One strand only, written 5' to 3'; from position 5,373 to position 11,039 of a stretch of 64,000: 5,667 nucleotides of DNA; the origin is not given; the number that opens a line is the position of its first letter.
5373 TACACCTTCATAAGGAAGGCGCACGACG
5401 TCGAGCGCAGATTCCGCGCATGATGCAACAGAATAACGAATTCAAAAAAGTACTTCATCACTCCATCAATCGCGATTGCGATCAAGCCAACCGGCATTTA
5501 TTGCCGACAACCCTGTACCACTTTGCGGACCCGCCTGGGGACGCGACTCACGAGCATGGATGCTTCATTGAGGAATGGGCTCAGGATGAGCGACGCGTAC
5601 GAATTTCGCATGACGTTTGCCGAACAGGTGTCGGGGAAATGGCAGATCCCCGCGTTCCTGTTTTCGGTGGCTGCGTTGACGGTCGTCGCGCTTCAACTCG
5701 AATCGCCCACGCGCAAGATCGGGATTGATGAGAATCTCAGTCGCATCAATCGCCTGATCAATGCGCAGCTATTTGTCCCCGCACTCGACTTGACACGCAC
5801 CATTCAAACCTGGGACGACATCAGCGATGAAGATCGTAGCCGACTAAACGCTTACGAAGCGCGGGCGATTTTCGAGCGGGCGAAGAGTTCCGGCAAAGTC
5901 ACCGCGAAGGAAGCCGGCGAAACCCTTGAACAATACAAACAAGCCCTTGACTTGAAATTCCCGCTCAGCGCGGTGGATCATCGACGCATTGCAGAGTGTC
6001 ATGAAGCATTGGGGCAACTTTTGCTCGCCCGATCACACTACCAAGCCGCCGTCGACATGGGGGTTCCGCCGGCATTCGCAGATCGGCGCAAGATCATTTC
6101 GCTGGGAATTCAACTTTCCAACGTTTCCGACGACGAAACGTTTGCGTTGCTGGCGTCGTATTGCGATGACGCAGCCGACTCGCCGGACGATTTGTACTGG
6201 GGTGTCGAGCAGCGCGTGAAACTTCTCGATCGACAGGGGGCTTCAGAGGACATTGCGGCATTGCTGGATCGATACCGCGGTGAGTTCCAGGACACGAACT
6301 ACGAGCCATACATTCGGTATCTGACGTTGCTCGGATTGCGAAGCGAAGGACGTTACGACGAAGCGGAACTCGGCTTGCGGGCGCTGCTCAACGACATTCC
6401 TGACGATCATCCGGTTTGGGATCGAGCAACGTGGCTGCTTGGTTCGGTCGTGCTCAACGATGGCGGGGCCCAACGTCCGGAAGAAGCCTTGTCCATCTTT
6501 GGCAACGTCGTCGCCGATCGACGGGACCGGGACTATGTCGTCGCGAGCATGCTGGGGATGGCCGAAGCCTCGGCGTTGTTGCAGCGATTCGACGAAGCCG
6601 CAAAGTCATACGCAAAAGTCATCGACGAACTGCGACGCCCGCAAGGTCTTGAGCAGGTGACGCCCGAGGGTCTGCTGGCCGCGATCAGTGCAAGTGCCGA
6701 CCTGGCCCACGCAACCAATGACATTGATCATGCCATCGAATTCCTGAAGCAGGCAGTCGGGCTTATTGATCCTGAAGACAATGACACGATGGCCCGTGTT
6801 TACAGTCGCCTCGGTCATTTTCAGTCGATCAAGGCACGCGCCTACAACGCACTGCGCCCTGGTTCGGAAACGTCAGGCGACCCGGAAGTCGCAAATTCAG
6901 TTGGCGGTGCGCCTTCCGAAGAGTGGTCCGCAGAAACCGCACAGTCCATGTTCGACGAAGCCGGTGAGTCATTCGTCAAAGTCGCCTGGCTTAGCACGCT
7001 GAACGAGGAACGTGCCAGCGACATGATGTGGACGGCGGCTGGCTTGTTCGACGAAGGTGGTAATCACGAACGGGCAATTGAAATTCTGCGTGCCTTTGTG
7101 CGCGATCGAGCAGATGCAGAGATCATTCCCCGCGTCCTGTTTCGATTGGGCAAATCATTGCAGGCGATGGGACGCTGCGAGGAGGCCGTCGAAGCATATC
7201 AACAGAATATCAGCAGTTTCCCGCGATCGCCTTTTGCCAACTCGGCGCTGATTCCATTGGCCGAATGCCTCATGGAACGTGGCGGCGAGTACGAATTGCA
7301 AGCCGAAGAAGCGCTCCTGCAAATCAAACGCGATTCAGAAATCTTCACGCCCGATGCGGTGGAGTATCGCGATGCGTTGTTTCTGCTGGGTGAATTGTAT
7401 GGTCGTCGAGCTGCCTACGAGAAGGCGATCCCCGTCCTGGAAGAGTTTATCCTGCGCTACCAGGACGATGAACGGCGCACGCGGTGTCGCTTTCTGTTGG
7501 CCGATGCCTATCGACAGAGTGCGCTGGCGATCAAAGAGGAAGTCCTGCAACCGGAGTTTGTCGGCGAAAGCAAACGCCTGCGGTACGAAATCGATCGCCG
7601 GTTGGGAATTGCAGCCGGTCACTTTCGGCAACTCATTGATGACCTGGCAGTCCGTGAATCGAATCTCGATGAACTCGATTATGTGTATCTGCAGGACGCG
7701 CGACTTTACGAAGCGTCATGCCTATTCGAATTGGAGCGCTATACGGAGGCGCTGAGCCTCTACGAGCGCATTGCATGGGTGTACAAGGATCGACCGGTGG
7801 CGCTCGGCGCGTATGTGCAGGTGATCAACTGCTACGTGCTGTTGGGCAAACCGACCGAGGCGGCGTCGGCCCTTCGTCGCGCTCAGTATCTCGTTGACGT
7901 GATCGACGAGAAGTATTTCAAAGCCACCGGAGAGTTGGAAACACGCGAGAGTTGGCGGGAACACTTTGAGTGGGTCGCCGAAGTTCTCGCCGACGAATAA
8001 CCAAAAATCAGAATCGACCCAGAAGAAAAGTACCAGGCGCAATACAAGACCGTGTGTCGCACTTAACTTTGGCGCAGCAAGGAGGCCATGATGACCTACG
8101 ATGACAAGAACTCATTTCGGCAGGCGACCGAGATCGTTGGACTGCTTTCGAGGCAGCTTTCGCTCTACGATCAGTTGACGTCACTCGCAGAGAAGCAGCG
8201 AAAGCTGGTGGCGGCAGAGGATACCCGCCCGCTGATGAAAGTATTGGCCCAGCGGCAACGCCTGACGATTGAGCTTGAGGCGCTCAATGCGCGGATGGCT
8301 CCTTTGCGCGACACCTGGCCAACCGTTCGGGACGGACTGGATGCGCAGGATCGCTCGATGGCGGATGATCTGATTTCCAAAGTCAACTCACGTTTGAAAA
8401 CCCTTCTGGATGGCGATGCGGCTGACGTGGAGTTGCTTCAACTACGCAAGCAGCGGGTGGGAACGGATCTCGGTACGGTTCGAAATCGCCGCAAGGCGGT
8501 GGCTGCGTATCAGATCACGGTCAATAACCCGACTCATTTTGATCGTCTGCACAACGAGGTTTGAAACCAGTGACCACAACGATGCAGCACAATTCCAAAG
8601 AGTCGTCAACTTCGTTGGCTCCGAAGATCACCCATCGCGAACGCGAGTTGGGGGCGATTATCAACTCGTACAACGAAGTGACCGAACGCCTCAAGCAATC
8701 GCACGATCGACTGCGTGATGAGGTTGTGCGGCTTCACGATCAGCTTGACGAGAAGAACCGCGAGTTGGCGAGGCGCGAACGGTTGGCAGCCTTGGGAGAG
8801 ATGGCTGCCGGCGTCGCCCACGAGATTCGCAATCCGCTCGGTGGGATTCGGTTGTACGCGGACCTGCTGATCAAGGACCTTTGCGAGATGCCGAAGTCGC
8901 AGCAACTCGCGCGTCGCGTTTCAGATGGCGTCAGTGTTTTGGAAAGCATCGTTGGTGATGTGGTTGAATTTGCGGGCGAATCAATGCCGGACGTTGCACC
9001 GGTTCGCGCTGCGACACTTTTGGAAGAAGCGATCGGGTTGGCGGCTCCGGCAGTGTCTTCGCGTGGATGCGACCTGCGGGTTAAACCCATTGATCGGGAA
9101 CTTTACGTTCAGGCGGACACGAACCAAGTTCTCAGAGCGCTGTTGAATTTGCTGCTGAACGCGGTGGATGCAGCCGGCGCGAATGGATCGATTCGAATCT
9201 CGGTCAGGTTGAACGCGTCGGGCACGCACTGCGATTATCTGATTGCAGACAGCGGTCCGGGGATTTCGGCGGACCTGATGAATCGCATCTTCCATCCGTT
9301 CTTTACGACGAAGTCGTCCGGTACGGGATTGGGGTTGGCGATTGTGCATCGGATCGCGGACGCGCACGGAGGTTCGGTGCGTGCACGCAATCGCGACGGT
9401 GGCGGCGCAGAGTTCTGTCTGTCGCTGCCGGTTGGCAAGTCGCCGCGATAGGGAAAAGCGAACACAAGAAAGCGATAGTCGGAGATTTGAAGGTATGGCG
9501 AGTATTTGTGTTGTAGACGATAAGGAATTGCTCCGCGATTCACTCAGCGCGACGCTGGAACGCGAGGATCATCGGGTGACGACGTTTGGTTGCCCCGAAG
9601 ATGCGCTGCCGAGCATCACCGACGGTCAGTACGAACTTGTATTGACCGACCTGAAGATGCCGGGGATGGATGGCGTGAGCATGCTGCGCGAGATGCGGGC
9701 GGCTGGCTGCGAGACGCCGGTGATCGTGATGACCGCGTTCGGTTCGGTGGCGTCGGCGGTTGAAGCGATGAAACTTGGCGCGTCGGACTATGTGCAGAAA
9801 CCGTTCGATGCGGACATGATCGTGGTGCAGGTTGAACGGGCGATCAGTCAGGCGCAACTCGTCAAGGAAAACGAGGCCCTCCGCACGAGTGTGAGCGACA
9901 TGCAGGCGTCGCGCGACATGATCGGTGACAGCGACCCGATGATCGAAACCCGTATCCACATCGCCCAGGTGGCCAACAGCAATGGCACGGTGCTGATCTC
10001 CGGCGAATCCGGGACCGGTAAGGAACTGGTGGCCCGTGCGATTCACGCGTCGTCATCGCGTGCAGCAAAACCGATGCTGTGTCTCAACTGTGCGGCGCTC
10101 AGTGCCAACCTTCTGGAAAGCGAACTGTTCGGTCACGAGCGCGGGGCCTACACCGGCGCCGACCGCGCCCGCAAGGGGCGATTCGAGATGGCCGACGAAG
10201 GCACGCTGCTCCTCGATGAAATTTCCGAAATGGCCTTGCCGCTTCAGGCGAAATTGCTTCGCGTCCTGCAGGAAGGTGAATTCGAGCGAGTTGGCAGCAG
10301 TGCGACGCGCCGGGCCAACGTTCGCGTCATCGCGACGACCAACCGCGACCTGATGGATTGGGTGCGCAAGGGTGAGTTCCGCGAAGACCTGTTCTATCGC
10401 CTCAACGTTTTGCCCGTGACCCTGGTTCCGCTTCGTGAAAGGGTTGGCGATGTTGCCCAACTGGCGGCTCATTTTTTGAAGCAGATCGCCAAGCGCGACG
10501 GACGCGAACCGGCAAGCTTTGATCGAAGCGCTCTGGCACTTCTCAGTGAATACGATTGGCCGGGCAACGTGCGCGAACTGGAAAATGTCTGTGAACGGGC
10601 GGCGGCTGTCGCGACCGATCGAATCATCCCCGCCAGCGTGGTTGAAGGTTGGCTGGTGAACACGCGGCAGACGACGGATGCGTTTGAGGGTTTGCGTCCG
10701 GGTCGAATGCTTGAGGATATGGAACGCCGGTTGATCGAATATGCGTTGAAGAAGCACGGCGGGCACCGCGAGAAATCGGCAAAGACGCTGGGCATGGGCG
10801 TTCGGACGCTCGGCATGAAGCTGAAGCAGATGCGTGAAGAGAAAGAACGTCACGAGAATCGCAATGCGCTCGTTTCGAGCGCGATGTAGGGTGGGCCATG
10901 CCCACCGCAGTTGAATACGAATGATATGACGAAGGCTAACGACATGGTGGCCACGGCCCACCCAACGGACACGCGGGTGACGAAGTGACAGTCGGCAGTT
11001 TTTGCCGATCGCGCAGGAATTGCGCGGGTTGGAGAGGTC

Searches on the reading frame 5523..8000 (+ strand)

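Call 13: search_protein_families(library=pfam, proteins=[window:5523-8000:+], max_evalue=0.001)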
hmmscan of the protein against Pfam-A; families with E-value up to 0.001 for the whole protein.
window:5523-8000:+ (825 aa): 16 families
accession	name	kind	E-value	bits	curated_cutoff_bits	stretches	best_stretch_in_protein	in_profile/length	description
PF13174.12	TPR_6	-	1.7e-18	66.3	26.3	1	538-569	2-33/33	Tetratricopeptide repeat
PF13424.12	TPR_12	-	7.6e-13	48.9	30.1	0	731-787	10-71/77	Tetratricopeptide repeat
PF13432.12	TPR_16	-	2.4e-11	44.3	32.7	1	541-601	2-57/65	Tetratricopeptide repeat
PF07719.23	TPR_2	-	6.1e-11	42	27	0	536-561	1-26/34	Tetratricopeptide repeat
PF00515.34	TPR_1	-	1.6e-10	40.8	27.8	0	537-563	2-28/34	Tetratricopeptide repeat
PF13176.12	TPR_7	-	2.1e-09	37.1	27.9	0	618-652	1-35/36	Tetratricopeptide repeat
PF13181.12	TPR_8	-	6.9e-09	35.6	25.7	0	537-561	2-26/34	Tetratricopeptide repeat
PF12895.13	ANAPC3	-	7.4e-09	36.2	27.2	0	494-560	19-80/82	Anaphase-promoting complex, cyclosome, subunit 3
PF13428.12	TPR_14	-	1.1e-08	35.3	23.5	0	271-300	10-39/44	Tetratricopeptide repeat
PF14559.12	TPR_19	-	3.6e-08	34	25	0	734-787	1-51/68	Tetratricopeptide repeat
PF17874.7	TPR_MalT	-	6.3e-06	26.1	45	0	286-417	26-154/336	MalT-like TPR region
PF25058.1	ARM_TT21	-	3.4e-05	24.3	27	0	343-410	60-119/155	Tetratricopeptide repeat protein 21 ARM repeat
PF12688.13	TPR_5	-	0.00034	21.3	24.2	0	502-590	4-91/119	Tetratrico peptide repeat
PF20308.4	TPR-S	-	0.00048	21.1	27.6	0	150-269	14-101/102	Tetratricopeptide Repeats-Sensor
PF14938.12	SNAP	-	0.00068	19.6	25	0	474-566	48-145/282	Soluble NSF attachment protein, SNAP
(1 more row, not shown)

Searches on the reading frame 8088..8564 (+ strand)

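Call 13: search_protein_families(library=pfam, proteins=[window:8088-8564:+], max_evalue=0.001)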
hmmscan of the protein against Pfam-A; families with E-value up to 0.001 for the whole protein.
window:8088-8564:+ (158 aa): 2 families
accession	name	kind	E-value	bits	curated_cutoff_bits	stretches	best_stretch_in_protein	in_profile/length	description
PF05130.17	FlgN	-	4.4e-05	24.4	30.5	1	13-70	3-60/147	FlgN protein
PF05400.18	FliT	-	0.00018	22.7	29.5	0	84-141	27-85/85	Flagellar protein FliT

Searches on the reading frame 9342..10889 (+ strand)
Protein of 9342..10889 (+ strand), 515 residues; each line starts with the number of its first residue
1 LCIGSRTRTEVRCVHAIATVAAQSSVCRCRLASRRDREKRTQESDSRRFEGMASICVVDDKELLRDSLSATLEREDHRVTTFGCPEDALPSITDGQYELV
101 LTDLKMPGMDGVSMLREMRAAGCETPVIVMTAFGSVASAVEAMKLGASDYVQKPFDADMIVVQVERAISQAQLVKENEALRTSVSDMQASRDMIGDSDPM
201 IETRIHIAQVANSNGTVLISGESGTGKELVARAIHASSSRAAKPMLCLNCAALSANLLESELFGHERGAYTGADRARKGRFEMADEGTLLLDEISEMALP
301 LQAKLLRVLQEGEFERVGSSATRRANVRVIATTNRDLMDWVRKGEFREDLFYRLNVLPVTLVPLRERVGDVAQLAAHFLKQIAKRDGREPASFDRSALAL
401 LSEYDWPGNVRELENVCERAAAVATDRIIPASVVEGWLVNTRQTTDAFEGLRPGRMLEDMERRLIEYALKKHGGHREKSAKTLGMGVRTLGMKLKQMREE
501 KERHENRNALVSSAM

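Call 5: search_protein_families(library=pfam, proteins=[window:9342-10889:+], max_evalue=0.01)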
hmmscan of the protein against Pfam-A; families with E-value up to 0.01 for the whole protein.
window:9342-10889:+ (515 aa): 10 families
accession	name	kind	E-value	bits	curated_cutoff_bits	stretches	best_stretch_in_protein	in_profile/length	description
PF00158.32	Sigma54_activat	-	1.9e-68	229.8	20.2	1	193-359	1-167/168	Sigma-54 interaction domain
PF00072.30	Response_reg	-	1.3e-27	96.6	30.2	1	55-164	1-110/111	Response regulator receiver domain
PF25601.1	AAA_lid_14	-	6.4e-23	80.8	27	1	365-444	1-80/87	AAA+ ATPase lid domain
PF14532.12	Sigma54_activ_2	-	5.7e-20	72.4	25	1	194-364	1-138/138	Sigma-54 interaction domain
PF02954.25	HTH_8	-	1.4e-10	41.1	22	1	457-496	2-41/42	Bacterial regulatory protein, Fis family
PF07728.20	AAA_5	-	1.5e-05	25.4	22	1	217-335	2-123/139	AAA domain (dynein-related subfamily)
PF00004.35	AAA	-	4.8e-05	24.3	21.2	1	217-338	1-111/131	ATPase family associated with various cellular activities (AAA)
PF13245.12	AAA_19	-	6.4e-05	23.6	25.1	1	209-312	6-117/134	AAA domain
PF07724.20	AAA_2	-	0.00013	22.5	27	1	214-338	3-128/166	AAA domain (Cdc48 subfamily)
PF01078.27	Mg_chelatase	-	0.00054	19.9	20.3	0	272-334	93-157/207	Magnesium chelatase, subunit ChlI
